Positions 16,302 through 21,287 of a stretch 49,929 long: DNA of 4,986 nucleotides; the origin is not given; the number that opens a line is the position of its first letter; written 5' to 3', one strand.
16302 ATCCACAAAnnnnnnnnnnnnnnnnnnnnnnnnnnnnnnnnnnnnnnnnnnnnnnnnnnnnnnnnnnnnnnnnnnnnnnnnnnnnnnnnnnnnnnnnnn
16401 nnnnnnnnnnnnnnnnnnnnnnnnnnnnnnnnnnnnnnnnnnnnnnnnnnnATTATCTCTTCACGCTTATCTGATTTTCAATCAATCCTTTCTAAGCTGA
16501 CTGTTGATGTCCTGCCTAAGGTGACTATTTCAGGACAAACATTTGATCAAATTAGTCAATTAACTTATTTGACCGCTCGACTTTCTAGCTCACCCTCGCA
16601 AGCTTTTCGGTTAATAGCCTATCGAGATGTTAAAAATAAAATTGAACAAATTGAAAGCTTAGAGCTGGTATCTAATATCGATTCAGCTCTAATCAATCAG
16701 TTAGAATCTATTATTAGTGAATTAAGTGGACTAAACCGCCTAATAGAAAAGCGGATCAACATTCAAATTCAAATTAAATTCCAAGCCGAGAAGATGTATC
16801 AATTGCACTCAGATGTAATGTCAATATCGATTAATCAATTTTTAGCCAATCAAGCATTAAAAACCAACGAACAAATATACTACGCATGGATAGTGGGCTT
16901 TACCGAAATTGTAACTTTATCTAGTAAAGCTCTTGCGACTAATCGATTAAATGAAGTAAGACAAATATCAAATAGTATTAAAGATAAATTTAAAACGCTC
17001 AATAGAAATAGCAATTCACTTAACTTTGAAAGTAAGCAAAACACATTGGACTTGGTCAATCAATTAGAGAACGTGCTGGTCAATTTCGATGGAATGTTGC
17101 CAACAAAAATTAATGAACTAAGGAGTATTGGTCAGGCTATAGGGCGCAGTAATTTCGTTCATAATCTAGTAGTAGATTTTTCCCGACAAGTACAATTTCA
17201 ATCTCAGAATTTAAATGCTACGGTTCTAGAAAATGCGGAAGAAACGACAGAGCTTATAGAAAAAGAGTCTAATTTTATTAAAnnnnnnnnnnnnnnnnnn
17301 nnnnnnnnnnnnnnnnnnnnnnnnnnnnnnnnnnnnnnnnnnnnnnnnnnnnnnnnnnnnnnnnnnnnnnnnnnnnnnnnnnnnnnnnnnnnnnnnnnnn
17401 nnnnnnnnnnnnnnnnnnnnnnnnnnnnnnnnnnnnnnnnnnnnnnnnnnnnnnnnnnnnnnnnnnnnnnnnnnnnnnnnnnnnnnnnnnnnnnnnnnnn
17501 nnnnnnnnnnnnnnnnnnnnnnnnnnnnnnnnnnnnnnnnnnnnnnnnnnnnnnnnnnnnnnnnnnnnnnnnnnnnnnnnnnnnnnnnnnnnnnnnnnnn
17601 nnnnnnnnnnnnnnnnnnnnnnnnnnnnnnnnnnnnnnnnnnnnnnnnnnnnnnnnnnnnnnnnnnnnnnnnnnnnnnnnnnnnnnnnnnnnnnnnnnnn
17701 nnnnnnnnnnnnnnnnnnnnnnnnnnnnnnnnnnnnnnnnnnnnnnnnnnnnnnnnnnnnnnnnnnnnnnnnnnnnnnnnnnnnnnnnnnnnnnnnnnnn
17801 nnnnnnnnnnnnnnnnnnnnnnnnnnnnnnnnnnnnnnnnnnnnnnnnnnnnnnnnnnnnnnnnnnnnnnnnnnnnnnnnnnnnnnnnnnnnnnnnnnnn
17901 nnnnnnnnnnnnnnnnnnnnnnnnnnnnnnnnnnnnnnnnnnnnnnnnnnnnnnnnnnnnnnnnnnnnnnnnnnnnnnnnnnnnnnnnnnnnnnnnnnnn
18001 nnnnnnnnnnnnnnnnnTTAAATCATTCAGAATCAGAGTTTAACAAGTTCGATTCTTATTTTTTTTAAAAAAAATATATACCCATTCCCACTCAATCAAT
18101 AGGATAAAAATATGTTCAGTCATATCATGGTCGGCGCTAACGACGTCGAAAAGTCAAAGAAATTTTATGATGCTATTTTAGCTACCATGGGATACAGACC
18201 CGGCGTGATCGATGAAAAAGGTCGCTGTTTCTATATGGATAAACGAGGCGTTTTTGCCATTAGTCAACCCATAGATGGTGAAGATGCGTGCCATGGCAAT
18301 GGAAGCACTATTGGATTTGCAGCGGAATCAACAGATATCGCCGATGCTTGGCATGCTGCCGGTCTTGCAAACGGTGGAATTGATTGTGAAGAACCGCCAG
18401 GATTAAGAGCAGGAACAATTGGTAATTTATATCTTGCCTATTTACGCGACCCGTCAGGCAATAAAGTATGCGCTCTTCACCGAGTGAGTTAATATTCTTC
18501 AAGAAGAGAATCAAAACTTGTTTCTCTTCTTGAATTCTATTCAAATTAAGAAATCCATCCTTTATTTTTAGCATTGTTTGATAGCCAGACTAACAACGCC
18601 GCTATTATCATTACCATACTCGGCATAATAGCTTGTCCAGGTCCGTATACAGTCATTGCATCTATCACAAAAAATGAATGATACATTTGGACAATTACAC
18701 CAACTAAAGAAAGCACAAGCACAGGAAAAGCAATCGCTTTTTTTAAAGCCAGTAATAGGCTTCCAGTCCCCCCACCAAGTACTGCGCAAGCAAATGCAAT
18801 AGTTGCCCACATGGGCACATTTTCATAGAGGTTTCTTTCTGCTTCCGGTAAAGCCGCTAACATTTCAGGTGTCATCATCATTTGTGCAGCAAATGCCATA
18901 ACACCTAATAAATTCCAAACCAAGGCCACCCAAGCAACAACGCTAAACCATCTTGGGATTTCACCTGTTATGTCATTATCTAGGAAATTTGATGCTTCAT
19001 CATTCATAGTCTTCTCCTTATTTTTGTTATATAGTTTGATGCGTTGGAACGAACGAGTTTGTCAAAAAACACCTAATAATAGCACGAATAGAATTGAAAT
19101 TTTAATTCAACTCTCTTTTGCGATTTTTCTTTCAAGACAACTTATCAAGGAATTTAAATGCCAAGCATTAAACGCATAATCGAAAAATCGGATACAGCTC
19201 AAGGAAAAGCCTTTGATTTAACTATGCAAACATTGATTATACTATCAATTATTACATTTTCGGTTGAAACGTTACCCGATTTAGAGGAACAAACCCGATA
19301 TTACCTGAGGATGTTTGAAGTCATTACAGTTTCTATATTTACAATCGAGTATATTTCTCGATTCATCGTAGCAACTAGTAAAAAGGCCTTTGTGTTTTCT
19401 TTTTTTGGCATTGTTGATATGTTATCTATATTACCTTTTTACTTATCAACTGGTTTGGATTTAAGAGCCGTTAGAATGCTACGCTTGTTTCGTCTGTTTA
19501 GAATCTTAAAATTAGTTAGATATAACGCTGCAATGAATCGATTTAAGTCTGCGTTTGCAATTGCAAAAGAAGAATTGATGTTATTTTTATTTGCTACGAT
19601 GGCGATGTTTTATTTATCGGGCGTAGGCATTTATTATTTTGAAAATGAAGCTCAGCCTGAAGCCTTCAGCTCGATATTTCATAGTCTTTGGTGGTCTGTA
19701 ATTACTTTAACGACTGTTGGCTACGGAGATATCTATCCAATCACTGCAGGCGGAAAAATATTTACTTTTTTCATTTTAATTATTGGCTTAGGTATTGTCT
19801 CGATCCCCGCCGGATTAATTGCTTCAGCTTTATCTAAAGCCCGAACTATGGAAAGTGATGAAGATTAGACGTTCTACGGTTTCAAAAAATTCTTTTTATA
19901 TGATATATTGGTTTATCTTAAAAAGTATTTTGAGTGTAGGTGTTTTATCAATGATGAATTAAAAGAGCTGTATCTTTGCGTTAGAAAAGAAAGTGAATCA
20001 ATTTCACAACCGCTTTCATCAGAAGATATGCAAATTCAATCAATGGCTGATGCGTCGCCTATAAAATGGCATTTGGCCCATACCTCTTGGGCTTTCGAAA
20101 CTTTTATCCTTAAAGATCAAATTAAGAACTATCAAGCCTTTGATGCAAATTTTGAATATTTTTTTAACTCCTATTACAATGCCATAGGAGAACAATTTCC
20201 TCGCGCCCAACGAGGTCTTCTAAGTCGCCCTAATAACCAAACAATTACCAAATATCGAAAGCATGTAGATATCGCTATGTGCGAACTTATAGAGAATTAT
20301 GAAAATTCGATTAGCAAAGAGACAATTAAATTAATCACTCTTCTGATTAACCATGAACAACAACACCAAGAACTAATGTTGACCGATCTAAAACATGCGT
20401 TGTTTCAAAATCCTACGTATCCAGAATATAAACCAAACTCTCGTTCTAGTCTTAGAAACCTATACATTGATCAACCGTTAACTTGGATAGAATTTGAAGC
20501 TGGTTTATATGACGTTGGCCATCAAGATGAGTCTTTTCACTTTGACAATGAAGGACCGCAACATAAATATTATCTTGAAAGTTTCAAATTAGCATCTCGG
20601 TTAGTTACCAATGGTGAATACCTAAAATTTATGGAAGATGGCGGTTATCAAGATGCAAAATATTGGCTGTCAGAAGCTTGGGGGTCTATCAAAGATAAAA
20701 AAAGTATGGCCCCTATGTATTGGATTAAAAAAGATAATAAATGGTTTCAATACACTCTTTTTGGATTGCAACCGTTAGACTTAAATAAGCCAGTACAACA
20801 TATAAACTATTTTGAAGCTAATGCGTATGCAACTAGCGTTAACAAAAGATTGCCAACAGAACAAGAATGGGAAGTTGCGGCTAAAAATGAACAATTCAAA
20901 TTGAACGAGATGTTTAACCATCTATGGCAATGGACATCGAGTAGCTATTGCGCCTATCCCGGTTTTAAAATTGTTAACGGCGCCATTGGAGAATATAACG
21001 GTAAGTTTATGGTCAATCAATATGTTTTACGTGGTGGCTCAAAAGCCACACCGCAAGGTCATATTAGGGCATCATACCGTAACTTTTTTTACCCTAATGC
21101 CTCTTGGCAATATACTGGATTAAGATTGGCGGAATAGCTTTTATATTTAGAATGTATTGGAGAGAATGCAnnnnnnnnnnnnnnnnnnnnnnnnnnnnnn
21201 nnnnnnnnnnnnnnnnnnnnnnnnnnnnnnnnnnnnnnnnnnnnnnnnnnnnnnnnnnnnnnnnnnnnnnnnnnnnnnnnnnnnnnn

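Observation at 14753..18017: Catalytically degenerate periplasmic 5-prime-nucleotidase homolog coupled to a membrane diguanylate cyclase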

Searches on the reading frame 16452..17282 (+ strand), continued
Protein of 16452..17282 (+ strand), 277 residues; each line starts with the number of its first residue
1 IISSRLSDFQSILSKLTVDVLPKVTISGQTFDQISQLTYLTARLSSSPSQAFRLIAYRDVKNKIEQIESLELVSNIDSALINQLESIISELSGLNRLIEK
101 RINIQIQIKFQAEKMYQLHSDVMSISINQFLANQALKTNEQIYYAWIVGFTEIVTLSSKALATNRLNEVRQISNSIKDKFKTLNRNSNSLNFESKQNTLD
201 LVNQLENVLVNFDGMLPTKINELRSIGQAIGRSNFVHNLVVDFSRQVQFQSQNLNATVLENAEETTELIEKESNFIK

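Call 80: search_protein_families(library=pfam, proteins=[P0307, P0308, P0315, P0321, P0325, P0332, P0346, P0348, P0357, P0362], max_evalue=0.00001)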
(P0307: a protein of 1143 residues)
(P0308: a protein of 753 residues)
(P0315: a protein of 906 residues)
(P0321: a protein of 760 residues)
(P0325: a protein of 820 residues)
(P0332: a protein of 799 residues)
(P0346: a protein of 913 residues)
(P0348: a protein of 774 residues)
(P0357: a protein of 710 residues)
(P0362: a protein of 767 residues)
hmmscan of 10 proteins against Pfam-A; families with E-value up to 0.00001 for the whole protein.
P0307 (1143 aa): 3 families
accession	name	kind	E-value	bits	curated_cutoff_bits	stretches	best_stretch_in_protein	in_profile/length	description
PF00072.30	Response_reg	-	4.1e-29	101.4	30.2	1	796-912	1-110/111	Response regulator receiver domain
PF02518.31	HATPase_c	-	1.5e-28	99.9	26.4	1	512-628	1-109/111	Histidine kinase-, DNA gyrase B-, and HSP90-like ATPase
PF00512.31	HisKA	-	3.2e-22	78.8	26.9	1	400-465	1-66/66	His Kinase A (phospho-acceptor) domain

P0308 (753 aa): 2 families
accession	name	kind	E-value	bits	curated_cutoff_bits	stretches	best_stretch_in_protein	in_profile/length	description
PF02518.31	HATPase_c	-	1.8e-25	90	26.4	1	482-596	1-109/111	Histidine kinase-, DNA gyrase B-, and HSP90-like ATPase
PF00512.31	HisKA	-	1.5e-21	76.6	26.9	1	369-434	1-66/66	His Kinase A (phospho-acceptor) domain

P0315 (906 aa): 3 families
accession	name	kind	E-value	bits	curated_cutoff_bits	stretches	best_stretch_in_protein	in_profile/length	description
PF00072.30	Response_reg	-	1.2e-29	103.1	30.2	1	786-901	1-110/111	Response regulator receiver domain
PF02518.31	HATPase_c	-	8.9e-28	97.4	26.4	1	505-620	1-110/111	Histidine kinase-, DNA gyrase B-, and HSP90-like ATPase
PF00512.31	HisKA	-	6.6e-20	71.4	26.9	1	393-458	1-66/66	His Kinase A (phospho-acceptor) domain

P0321 (760 aa): 4 families
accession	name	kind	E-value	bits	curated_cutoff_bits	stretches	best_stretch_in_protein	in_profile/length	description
PF00072.30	Response_reg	-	1.2e-29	103.2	30.2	1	639-750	1-109/111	Response regulator receiver domain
PF02518.31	HATPase_c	-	3.6e-27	95.4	26.4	1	495-609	2-110/111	Histidine kinase-, DNA gyrase B-, and HSP90-like ATPase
PF00512.31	HisKA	-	1.1e-21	77.1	26.9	1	382-445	1-64/66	His Kinase A (phospho-acceptor) domain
PF23198.2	PDE8A_N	-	7.3e-06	26.4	29.6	0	634-737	10-114/147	PDE8A-like, N-terminal domain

P0325 (820 aa): 3 families
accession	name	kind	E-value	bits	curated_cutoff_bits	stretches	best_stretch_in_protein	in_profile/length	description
PF00072.30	Response_reg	-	3.9e-27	95.1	30.2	1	699-813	1-111/111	Response regulator receiver domain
PF02518.31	HATPase_c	-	1.4e-23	83.8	26.4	1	517-651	1-107/111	Histidine kinase-, DNA gyrase B-, and HSP90-like ATPase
PF00512.31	HisKA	-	8.6e-23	80.6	26.9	1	405-470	1-66/66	His Kinase A (phospho-acceptor) domain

P0332 (799 aa): 3 families
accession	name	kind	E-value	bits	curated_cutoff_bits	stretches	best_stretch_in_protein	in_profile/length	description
PF00072.30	Response_reg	-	1.7e-30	105.8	30.2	1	660-773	1-109/111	Response regulator receiver domain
PF02518.31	HATPase_c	-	4.5e-28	98.3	26.4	1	512-626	1-109/111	Histidine kinase-, DNA gyrase B-, and HSP90-like ATPase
PF00512.31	HisKA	-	6e-22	77.9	26.9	1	400-465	1-66/66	His Kinase A (phospho-acceptor) domain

P0346 (913 aa): 3 families
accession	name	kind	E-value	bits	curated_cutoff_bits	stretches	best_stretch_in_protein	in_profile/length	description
PF02518.31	HATPase_c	-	2.2e-29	102.6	26.4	1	495-615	2-110/111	Histidine kinase-, DNA gyrase B-, and HSP90-like ATPase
PF00072.30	Response_reg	-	1.2e-20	74.2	30.2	1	793-902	1-106/111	Response regulator receiver domain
PF00512.31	HisKA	-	6.9e-19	68.1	26.9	1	382-447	1-66/66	His Kinase A (phospho-acceptor) domain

P0348 (774 aa): 3 families
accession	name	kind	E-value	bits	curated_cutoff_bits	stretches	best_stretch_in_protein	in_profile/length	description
PF02518.31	HATPase_c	-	1e-27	97.2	26.4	1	515-629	1-109/111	Histidine kinase-, DNA gyrase B-, and HSP90-like ATPase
PF00072.30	Response_reg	-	2.9e-27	95.4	30.2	1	657-768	1-108/111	Response regulator receiver domain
PF00512.31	HisKA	-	5e-22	78.2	26.9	1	403-468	1-66/66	His Kinase A (phospho-acceptor) domain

P0357 (710 aa): 2 families
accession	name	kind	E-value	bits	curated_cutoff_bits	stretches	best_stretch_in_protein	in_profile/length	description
PF02518.31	HATPase_c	-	1.9e-27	96.3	26.4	1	492-607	1-110/111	Histidine kinase-, DNA gyrase B-, and HSP90-like ATPase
PF00512.31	HisKA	-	2.9e-17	62.9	26.9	1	380-445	1-66/66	His Kinase A (phospho-acceptor) domain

P0362 (767 aa): 3 families
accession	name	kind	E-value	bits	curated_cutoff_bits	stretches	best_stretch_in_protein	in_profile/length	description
PF02518.31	HATPase_c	-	1.2e-27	96.9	26.4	1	513-627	2-110/111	Histidine kinase-, DNA gyrase B-, and HSP90-like ATPase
PF00072.30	Response_reg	-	1.8e-25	89.7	30.2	1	650-762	1-110/111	Response regulator receiver domain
PF00512.31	HisKA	-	1.2e-18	67.3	26.9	1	400-465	1-66/66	His Kinase A (phospho-acceptor) domain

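Call 81: find_encoding_contigs(protein=P0362, flank=4000, max_places=2)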
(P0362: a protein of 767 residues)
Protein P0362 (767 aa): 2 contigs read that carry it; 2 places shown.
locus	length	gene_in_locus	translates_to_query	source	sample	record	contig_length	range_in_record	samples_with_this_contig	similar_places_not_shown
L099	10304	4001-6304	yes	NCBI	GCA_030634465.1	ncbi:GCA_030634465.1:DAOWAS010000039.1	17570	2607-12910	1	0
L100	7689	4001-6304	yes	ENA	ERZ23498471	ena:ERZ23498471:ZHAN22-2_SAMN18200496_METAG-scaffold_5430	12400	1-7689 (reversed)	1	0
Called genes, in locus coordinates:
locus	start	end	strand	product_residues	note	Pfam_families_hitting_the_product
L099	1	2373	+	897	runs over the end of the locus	PF13185:GAF_2, PF13426:PAS_9 (weak), PF00512:HisKA, PF02518:HATPase_c, PF00072:Response_reg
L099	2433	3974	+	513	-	PF02872:5_nucleotid_C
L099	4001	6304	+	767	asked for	PF00512:HisKA, PF02518:HATPase_c, PF23198:PDE8A_N (faint), PF00072:Response_reg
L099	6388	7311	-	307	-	PF13505:OMP_b-brl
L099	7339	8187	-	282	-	-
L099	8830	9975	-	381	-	PF01702:TGT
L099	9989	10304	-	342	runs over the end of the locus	PF02547:Queuosine_synth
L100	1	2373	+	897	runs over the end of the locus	PF13185:GAF_2, PF13426:PAS_9 (weak), PF00512:HisKA, PF02518:HATPase_c, PF00072:Response_reg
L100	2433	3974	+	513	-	PF02872:5_nucleotid_C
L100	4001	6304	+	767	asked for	PF00512:HisKA, PF02518:HATPase_c, PF23198:PDE8A_N (faint), PF00072:Response_reg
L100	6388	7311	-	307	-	PF13505:OMP_b-brl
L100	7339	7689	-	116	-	?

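Call 82: find_encoding_contigs(protein=P0346, flank=4000, max_places=2)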
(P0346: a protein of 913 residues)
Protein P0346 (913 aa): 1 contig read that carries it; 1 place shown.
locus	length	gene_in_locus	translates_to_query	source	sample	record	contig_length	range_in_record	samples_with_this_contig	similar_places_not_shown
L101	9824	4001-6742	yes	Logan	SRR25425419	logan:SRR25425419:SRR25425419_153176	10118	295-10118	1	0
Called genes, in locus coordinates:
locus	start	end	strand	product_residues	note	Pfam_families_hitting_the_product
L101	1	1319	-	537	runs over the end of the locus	?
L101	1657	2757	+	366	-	PF00072:Response_reg, PF01627:Hpt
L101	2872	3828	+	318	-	PF16868:NMT1_3, PF09084:NMT1 (weak)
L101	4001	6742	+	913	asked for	PF00512:HisKA, PF02518:HATPase_c, PF00072:Response_reg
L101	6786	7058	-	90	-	-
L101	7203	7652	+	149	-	PF00034:Cytochrom_C, PF13442:Cytochrome_CBB3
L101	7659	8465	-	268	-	PF01551:Peptidase_M23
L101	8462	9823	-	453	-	?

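Call 83: search_protein_families(library=pfam, proteins=[L101:2872-3828:+, L099:2433-3974:+, L101:1657-2757:+], max_evalue=0.01)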
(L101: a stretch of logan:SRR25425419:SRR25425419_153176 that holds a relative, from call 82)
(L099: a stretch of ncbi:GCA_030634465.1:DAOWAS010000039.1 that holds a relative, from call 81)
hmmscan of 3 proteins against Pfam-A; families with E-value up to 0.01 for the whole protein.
L101:2872-3828:+ (318 aa): 2 families
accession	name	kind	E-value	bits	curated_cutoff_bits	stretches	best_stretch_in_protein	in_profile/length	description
PF16868.10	NMT1_3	-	9.1e-76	255.7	27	1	30-316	1-289/289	NMT1-like family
PF09084.16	NMT1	-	9.3e-07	29.4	20.5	1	72-194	35-148/216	NMT1/THI5 like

L099:2433-3974:+ (513 aa): 1 family
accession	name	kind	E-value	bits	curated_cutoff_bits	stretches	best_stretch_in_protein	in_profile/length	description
PF02872.23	5_nucleotid_C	-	2.4e-33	115.9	23.6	1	319-473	3-157/158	5'-nucleotidase, C-terminal domain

L101:1657-2757:+ (366 aa): 2 families
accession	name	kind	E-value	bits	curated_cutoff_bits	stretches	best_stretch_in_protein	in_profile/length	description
PF00072.30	Response_reg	-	1.2e-22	80.6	30.2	1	123-236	1-109/111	Response regulator receiver domain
PF01627.28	Hpt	-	6.9e-11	42.7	24.6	1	280-353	2-75/84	Hpt domain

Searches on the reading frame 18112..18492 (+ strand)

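Call 49: search_protein_families(library=pfam, proteins=[window:18112-18492:+], max_evalue=0.001)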
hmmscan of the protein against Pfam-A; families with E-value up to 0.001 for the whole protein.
window:18112-18492:+ (126 aa): 1 family
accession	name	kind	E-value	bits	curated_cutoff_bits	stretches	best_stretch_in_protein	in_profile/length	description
PF00903.31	Glyoxalase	-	1.3e-05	26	20.6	1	3-120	3-120/121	Glyoxalase/Bleomycin resistance protein/Dioxygenase superfamily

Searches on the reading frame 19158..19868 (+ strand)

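Call 49: search_protein_families(library=pfam, proteins=[window:19158-19868:+], max_evalue=0.001)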
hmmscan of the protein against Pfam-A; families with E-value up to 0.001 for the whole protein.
window:19158-19868:+ (236 aa): 2 families
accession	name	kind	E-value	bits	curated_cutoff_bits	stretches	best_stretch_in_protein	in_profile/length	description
PF00520.37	Ion_trans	-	3.1e-37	128.5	25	1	17-229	2-237/241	Ion transport protein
PF07885.22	Ion_trans_2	-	9e-18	64.4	22.5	1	148-226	2-78/79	Ion channel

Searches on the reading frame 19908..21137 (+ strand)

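Call 49: search_protein_families(library=pfam, proteins=[window:19908-21137:+], max_evalue=0.001)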
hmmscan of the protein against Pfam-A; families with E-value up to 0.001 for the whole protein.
window:19908-21137:+ (409 aa): 2 families
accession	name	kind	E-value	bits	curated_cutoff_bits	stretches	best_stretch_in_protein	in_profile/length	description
PF03781.23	FGE-sulfatase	-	7e-29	101.7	23.3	1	192-327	4-124/255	Sulfatase-modifying factor enzyme 1-like domain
PF12867.12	DinB_2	-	0.00063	20.6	24.8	0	26-155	6-126/128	DinB superfamily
